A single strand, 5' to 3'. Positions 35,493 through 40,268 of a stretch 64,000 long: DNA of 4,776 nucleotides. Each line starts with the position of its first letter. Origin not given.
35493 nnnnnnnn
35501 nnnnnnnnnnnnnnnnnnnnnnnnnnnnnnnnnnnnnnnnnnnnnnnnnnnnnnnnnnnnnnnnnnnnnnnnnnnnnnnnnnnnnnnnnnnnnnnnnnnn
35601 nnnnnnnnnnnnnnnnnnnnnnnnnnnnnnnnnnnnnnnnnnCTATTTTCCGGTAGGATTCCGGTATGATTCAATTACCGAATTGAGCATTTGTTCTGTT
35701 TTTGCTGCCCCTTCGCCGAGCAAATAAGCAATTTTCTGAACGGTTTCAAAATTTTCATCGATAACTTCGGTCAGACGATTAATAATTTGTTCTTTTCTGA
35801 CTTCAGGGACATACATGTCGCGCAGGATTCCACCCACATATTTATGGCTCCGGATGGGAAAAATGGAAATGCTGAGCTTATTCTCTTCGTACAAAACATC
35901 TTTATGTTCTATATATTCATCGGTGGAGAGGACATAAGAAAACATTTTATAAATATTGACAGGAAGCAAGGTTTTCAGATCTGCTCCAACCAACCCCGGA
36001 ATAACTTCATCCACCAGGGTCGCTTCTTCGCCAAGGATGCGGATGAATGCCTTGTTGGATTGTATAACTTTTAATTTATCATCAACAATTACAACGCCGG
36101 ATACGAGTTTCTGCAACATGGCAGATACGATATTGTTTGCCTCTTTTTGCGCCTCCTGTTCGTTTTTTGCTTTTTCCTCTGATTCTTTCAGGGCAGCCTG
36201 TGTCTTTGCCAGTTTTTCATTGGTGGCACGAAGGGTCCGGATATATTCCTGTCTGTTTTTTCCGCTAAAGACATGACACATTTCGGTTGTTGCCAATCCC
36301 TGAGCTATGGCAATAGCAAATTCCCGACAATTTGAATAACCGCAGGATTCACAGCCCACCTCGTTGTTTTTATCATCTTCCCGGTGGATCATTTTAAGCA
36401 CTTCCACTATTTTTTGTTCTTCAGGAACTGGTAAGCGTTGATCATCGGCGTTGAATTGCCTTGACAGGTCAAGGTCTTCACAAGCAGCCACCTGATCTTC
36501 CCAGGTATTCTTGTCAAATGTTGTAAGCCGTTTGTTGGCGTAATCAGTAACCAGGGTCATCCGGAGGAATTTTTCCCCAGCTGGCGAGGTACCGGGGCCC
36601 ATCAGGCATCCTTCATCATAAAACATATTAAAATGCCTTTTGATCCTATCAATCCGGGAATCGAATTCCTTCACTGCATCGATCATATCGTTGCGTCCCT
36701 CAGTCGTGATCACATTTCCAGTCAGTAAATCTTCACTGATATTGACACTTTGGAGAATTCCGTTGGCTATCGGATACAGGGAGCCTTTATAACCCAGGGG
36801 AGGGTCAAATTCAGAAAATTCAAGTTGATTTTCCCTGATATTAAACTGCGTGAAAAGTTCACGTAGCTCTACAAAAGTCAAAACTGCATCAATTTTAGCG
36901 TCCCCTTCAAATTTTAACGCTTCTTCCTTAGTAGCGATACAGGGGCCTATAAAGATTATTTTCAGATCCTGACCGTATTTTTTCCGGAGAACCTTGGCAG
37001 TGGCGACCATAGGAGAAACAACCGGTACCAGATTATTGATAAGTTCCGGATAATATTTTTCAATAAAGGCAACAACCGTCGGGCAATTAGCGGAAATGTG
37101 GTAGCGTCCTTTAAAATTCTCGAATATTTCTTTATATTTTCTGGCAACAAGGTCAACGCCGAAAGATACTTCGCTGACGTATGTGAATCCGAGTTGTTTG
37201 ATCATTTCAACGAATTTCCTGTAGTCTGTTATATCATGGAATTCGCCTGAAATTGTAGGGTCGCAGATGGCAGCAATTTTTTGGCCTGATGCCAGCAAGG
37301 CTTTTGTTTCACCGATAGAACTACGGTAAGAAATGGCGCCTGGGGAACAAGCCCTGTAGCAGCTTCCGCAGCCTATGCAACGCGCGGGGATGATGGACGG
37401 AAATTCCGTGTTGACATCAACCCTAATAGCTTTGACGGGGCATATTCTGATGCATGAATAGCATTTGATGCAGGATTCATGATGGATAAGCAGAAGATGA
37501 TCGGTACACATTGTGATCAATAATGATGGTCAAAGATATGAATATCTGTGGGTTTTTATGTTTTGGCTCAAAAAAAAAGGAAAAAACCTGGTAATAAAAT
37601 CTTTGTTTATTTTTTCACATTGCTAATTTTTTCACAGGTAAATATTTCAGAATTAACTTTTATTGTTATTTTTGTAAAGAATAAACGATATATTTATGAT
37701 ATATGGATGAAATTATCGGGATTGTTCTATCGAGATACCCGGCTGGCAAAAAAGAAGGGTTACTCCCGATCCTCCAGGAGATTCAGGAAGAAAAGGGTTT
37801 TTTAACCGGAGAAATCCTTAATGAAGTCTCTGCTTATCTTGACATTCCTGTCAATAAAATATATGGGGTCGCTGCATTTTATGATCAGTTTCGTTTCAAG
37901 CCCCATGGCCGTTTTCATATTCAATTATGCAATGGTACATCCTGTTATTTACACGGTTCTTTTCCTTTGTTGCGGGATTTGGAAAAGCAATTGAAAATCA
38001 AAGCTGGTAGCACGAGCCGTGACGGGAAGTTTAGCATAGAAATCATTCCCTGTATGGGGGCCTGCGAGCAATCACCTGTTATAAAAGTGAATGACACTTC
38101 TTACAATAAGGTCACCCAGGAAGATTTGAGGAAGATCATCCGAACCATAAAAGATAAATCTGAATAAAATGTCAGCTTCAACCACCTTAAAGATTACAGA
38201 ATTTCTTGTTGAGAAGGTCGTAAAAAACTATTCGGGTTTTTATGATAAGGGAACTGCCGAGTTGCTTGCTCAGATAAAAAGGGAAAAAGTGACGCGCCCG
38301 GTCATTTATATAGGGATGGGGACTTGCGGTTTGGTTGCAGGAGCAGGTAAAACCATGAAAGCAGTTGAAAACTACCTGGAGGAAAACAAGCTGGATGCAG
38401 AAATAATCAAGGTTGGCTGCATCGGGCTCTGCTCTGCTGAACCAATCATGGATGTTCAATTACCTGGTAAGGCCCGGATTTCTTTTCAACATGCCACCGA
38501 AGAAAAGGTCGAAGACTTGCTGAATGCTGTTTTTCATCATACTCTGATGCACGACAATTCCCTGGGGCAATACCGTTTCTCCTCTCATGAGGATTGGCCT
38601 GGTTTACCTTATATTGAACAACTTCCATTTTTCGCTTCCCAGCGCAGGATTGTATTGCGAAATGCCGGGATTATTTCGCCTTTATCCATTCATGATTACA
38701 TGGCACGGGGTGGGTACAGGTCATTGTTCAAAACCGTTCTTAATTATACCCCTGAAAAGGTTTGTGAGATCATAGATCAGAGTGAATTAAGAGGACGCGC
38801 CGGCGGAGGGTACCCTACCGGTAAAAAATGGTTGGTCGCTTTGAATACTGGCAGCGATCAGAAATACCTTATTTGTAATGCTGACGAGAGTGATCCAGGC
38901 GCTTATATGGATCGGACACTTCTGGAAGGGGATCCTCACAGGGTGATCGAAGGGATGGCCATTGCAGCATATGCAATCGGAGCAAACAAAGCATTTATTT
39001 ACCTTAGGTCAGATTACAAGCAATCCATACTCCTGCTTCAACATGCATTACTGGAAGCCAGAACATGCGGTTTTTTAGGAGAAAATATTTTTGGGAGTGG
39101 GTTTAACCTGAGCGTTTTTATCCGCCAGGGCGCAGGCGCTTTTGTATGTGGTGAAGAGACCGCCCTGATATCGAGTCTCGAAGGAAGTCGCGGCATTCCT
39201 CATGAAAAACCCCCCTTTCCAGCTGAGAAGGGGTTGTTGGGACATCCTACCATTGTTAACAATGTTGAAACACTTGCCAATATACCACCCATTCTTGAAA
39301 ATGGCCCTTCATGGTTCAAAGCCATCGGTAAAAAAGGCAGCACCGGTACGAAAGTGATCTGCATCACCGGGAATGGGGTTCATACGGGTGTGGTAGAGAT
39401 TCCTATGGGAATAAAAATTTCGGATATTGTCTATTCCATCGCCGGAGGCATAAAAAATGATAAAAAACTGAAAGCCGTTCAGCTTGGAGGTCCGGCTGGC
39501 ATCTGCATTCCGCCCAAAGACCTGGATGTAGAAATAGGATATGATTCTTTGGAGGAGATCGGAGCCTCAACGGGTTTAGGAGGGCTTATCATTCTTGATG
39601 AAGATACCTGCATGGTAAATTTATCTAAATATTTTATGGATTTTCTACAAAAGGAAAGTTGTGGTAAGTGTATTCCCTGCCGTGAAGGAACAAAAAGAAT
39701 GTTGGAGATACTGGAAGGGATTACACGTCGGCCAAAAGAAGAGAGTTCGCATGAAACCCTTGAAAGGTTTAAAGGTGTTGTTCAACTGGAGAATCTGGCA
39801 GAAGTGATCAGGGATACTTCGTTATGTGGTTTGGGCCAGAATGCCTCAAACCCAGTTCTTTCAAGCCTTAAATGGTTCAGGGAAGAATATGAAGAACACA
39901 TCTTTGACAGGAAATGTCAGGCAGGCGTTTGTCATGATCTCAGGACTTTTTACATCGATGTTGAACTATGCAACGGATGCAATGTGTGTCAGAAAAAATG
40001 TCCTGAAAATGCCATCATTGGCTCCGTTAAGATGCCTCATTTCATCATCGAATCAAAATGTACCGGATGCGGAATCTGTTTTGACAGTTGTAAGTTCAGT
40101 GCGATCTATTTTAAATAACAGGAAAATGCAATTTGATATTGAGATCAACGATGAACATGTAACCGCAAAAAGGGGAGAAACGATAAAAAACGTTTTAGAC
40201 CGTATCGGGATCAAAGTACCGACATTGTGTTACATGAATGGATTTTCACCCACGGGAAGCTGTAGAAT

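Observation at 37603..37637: Same shared-base double-operator architecture in the divergent hydS / hydC3 intergenic region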

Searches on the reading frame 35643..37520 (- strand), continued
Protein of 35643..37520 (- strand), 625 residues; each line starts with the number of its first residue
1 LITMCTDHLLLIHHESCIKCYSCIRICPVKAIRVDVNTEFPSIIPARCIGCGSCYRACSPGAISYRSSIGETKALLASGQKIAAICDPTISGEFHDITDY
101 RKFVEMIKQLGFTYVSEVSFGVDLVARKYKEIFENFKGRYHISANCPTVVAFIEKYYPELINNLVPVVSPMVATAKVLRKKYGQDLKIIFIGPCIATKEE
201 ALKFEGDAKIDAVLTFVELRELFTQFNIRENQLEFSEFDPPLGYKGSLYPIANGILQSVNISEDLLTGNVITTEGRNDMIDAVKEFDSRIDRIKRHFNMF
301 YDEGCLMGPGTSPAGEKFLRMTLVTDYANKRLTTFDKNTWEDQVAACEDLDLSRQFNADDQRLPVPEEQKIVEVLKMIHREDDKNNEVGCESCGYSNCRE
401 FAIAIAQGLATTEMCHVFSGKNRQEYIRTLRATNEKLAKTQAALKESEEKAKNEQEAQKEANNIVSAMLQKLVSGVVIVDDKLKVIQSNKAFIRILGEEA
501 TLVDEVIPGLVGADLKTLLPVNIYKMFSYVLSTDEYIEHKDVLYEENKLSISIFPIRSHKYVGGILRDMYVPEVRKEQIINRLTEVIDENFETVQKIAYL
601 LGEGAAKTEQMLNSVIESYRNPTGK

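Call 62: find_encoding_contigs(protein=P0241, flank=10000, max_places=1)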
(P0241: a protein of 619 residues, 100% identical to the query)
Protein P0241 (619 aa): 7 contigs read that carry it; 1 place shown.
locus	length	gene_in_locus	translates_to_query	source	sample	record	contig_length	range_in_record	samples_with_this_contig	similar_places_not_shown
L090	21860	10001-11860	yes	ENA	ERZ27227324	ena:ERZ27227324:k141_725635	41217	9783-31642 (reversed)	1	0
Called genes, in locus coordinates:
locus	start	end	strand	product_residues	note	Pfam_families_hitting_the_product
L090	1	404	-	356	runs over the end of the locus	PF01855:POR_N, PF02780:Transketolase_C (weak), PF17147:PFOR_II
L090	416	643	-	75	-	PF14697:Fer4_21 (faint), PF25160:LdpA_Fe-S-bd (faint), PF00037:Fer4 (weak), PF13237:Fer4_10, PF12838:Fer4_7, PF13187:Fer4_9 (weak), PF00037:Fer4 (weak), PF12837:Fer4_6 (weak), +3 more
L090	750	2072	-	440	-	PF00155:Aminotran_1_2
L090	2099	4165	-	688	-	PF02629:CoA_binding (weak), PF13380:CoA_binding_2, PF13607:Succ_CoA_lig, PF13549:ATP-grasp_5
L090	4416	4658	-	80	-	PF21699:TM1266-like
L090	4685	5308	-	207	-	PF06971:Put_DNA-bind_N, PF02629:CoA_binding, PF01408:GFO_IDH_MocA (weak)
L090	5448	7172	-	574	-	PF00111:Fer2, PF13510:Fer2_4, PF10588:NADH-G_4Fe-4S_3, PF13237:Fer4_10, PF22117:Fer4_Nqo3, PF12838:Fer4_7, PF02906:Fe_hyd_lg_C, PF02256:Fe_hyd_SSU, +6 more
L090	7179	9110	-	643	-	PF01512:Complex1_51K, PF10589:NADH_4Fe-4S, PF12837:Fer4_6 (faint), PF12797:Fer4_2 (faint), PF00037:Fer4 (weak), PF13187:Fer4_9 (weak), PF13237:Fer4_10, PF14697:Fer4_21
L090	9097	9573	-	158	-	PF01257:2Fe-2S_thioredx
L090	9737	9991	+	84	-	PF01257:2Fe-2S_thioredx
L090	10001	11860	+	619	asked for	PF00037:Fer4 (weak), PF12838:Fer4_7, PF13187:Fer4_9 (weak), PF13237:Fer4_10, PF14697:Fer4_21, PF00037:Fer4 (weak), PF02906:Fe_hyd_lg_C, PF04060:FeS (weak), +2 more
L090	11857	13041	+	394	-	PF07228:SpoIIE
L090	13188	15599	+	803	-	PF02190:LON_substr_bdg, PF00004:AAA, PF07728:AAA_5, PF22667:Lon_lid, PF05362:Lon_C, PF13541:ChlI (weak)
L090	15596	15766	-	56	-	-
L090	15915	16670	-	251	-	PF00072:Response_reg, PF04397:LytTR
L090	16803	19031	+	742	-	PF00324:AA_permease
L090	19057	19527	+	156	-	PF01467:CTP_transf_like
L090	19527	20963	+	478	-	PF00578:AhpC-TSA, PF08534:Redoxin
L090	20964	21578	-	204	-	PF00293:NUDIX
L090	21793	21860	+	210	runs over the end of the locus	PF00156:Pribosyltran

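Call 63: find_encoding_contigs(protein=P0291, flank=10000, max_places=1)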
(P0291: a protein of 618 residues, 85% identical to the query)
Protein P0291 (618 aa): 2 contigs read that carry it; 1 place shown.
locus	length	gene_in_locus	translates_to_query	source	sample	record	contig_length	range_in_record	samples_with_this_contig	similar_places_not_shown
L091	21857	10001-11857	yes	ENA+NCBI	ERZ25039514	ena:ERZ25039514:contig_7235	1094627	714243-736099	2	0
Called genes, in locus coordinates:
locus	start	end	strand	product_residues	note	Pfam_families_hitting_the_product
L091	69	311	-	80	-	PF21699:TM1266-like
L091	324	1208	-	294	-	PF01467:CTP_transf_like (weak), PF06574:FAD_syn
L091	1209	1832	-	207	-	PF06971:Put_DNA-bind_N, PF02629:CoA_binding, PF01408:GFO_IDH_MocA (weak)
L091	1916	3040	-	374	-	PF00072:Response_reg, PF00512:HisKA, PF02518:HATPase_c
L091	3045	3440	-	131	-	PF00072:Response_reg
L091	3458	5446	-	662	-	PF00037:Fer4 (faint), PF13187:Fer4_9 (weak), PF13237:Fer4_10, PF02906:Fe_hyd_lg_C, PF04060:FeS, PF00512:HisKA, PF02518:HATPase_c, PF14501:HATPase_c_5 (weak)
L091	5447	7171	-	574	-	PF00111:Fer2 (weak), PF13510:Fer2_4, PF10588:NADH-G_4Fe-4S_3, PF12838:Fer4_7, PF13237:Fer4_10 (weak), PF22117:Fer4_Nqo3, PF02906:Fe_hyd_lg_C, PF02256:Fe_hyd_SSU, +6 more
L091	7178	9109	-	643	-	PF01512:Complex1_51K, PF10589:NADH_4Fe-4S, PF12797:Fer4_2 (faint), PF00037:Fer4 (weak), PF13187:Fer4_9, PF13237:Fer4_10, PF14697:Fer4_21, PF00037:Fer4 (weak), +1 more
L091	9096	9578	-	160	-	PF01257:2Fe-2S_thioredx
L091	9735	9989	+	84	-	PF01257:2Fe-2S_thioredx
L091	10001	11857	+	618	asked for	PF00037:Fer4 (weak), PF12838:Fer4_7, PF13187:Fer4_9 (weak), PF13237:Fer4_10, PF14697:Fer4_21, PF00037:Fer4 (weak), PF02906:Fe_hyd_lg_C, PF04060:FeS (weak), +2 more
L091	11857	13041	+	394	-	PF07228:SpoIIE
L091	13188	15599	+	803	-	PF02190:LON_substr_bdg, PF00004:AAA, PF07724:AAA_2 (faint), PF07728:AAA_5, PF13401:AAA_22 (faint), PF22667:Lon_lid, PF05362:Lon_C, PF13541:ChlI (weak)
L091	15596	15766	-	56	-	PF18962:Por_Secre_tail (weak)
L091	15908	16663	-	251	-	PF00072:Response_reg, PF04397:LytTR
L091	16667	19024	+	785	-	PF00324:AA_permease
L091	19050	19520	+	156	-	PF01467:CTP_transf_like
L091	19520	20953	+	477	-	PF00578:AhpC-TSA, PF08534:Redoxin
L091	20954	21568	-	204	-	PF00293:NUDIX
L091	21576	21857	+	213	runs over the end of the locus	PF00156:Pribosyltran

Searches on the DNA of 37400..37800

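Call 66: search_rna_families(source=window, start=37400, end=37800, threshold=evalue, max_evalue=1)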
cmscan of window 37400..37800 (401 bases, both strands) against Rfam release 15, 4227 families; matches with E-value up to 1: 1.
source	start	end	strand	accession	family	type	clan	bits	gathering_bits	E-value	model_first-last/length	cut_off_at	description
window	37518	37564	+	RF02419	Spd-sr37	Gene; sRNA;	-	26.5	45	0.017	1-67/67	no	Streptococcus sRNA Spd-sr37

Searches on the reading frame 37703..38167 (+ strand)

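Call 6: search_protein_families(library=pfam, proteins=[window:37703-38167:+])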
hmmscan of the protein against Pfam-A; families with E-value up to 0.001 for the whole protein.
window:37703-38167:+ (154 aa): 1 family
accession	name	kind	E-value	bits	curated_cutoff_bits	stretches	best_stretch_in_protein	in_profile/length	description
PF01257.25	2Fe-2S_thioredx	-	1.3e-46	158.5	24.8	1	8-149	4-144/145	Thioredoxin-like [2Fe-2S] ferredoxin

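Call 38: search_protein_families(library=ncbifam, proteins=[window:37703-38167:+], max_evalue=1e-10)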
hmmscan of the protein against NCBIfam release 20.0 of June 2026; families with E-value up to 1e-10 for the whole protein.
window:37703-38167:+ (154 aa): 9 families
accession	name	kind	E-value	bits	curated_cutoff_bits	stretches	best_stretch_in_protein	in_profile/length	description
TIGR01958.1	nuoE_fam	subfamily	5.2e-44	150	142.4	1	8-148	5-146/148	NADH-quinone oxidoreductase subunit NuoE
NF005722.0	PRK07539.1-2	equivalog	3.4e-39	134.4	141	1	16-148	23-155/157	NADH-quinone oxidoreductase subunit NuoE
NF005725.0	PRK07539.1-5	equivalog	3.6e-37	127.7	220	1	8-151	28-173/174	NADH-quinone oxidoreductase subunit NuoE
NF005747.0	PRK07571.1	equivalog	1.1e-34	119.5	224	1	16-152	35-171/173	bidirectional hydrogenase complex protein HoxE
NF005724.0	PRK07539.1-4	equivalog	1.3e-30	107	280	1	8-149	29-172/240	NADH-quinone oxidoreductase subunit NuoE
NF004638.0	PRK05988.1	equivalog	1.3e-30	106.3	198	1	17-149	25-157/159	formate dehydrogenase subunit gamma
NF005721.0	PRK07539.1-1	equivalog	2e-28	99.5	308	1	8-151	37-179/292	NADH-quinone oxidoreductase subunit NuoE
NF009040.0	PRK12373.1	equivalog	3.6e-28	99.4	514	1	9-149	27-169/400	NADH-quinone oxidoreductase subunit E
NF005723.0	PRK07539.1-3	equivalog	4.8e-28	98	226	1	5-149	10-156/158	NADH-quinone oxidoreductase subunit NuoE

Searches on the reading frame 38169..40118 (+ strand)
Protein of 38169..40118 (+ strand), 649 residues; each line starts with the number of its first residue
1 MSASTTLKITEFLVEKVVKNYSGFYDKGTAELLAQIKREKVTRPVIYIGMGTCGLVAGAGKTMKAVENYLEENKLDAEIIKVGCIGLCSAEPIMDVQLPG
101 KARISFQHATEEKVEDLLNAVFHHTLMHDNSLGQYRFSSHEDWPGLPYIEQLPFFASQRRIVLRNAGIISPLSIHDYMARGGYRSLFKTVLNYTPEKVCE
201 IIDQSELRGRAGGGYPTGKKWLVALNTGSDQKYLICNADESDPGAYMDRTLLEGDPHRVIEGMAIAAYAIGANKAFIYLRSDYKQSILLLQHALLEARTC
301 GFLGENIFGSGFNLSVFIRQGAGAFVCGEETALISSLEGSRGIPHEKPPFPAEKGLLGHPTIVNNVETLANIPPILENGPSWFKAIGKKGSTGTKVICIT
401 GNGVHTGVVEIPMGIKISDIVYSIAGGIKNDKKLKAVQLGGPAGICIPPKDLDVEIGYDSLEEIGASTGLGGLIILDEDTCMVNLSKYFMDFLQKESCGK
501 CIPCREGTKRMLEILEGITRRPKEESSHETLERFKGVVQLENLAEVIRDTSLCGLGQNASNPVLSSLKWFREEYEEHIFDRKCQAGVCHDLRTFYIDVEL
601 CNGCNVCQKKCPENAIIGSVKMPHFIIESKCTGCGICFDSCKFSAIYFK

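Call 6: search_protein_families(library=pfam, proteins=[window:38169-40118:+])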
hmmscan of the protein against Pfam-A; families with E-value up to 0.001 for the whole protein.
window:38169-40118:+ (649 aa): 9 families
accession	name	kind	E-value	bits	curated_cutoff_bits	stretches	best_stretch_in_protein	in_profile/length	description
PF01512.22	Complex1_51K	-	6.1e-43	146.7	31.2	1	202-373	1-149/150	Nuo51 FMN-binding domain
PF10589.14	NADH_4Fe-4S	-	8.3e-28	96.5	23.5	1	486-577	3-85/85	NADH-ubiquinone oxidoreductase-F iron-sulfur binding region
PF00037.32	Fer4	-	1e-09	38.2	21.1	2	626-647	3-24/24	4Fe-4S binding domain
PF12837.12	Fer4_6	-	2.7e-07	30.7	25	2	594-616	2-24/24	4Fe-4S binding domain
PF14697.11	Fer4_21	-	1.6e-06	28.5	35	1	596-642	3-52/59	4Fe-4S dicluster domain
PF13237.11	Fer4_10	-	1.9e-06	28.1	25.5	1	595-641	3-52/53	4Fe-4S dicluster domain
PF13187.11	Fer4_9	-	4.6e-06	27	27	1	601-644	2-50/52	4Fe-4S dicluster domain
PF12797.12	Fer4_2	-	1.6e-05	25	24.5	1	624-642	3-21/22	4Fe-4S binding domain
PF01257.25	2Fe-2S_thioredx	-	0.00013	22.2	24.8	1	33-120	55-143/145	Thioredoxin-like [2Fe-2S] ferredoxin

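Call 38: search_protein_families(library=ncbifam, proteins=[window:38169-40118:+], max_evalue=1e-10)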
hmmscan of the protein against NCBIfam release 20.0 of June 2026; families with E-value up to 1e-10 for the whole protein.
window:38169-40118:+ (649 aa): 5 families
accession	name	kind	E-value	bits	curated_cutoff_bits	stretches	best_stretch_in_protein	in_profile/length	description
TIGR01959.1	nuoF_fam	equivalog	8.5e-133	442.7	558.65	1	171-578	11-410/410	NADH-quinone oxidoreductase subunit NuoF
NF010120.0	PRK13596.1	equivalog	5.2e-106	354.8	389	1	170-583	16-422/433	NADH-quinone oxidoreductase subunit NuoF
NF008436.0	PRK11278.1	equivalog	9e-102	341.2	749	1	170-583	23-431/448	NADH-quinone oxidoreductase subunit NuoF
TIGR01944.1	rnfB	subfamily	2.9e-12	46.5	68.7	1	590-646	104-160/190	RnfABCDGE type electron transport complex subunit B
NF005415.0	PRK06991.1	equivalog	9.1e-11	41.9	281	0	586-644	72-130/284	electron transport complex subunit RsxB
